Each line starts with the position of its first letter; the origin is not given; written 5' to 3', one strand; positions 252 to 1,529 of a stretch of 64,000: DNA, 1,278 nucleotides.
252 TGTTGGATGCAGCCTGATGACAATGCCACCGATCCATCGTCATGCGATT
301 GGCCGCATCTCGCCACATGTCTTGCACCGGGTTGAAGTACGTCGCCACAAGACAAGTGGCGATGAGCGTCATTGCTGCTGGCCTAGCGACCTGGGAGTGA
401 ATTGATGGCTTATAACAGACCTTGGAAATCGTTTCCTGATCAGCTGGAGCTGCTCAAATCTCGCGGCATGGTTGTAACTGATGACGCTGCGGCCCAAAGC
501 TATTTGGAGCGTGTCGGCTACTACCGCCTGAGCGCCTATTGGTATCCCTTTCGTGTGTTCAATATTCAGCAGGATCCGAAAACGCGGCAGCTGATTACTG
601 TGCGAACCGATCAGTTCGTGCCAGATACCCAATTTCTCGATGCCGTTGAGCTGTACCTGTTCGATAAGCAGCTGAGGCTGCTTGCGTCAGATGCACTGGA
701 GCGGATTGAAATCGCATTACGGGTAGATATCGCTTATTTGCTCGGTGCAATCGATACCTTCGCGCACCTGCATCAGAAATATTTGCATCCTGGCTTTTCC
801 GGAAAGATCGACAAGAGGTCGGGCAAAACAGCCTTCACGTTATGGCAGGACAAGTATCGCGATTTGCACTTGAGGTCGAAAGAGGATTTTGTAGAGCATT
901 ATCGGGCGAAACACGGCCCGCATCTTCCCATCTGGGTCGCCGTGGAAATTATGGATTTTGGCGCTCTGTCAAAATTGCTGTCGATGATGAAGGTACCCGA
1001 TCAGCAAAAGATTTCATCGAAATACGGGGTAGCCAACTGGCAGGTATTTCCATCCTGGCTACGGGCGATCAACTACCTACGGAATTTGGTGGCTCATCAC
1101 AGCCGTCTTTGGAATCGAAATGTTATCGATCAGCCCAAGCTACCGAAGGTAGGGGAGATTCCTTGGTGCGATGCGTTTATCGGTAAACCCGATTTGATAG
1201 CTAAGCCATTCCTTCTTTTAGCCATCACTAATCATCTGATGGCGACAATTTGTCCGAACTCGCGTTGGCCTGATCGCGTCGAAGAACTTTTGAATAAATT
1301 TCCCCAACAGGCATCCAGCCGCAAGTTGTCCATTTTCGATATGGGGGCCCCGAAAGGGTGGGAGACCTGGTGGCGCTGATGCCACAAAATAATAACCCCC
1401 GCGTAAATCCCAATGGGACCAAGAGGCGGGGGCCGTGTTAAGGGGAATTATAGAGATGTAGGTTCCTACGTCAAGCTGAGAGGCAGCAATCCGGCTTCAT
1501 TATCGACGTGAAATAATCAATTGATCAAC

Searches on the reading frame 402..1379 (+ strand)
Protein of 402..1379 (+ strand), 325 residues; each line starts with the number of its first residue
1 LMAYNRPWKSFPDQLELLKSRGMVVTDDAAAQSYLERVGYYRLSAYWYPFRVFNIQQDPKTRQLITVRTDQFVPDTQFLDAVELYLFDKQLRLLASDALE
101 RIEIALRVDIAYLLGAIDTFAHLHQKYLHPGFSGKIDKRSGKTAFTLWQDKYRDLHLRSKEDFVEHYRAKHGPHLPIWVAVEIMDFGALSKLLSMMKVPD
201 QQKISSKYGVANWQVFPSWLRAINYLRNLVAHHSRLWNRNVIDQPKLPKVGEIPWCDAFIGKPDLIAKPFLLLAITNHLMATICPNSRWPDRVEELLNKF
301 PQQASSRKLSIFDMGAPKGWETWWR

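Call 41: search_protein_families(library=pfam, proteins=[window:402-1379:+], max_evalue=0.0001)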
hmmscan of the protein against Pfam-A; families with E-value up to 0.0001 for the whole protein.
window:402-1379:+ (325 aa): 1 family
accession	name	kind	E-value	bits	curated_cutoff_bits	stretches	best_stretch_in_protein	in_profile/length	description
PF07751.16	Abi_2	-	1.2e-53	182.6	25.6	1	34-238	2-184/184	Abi-like protein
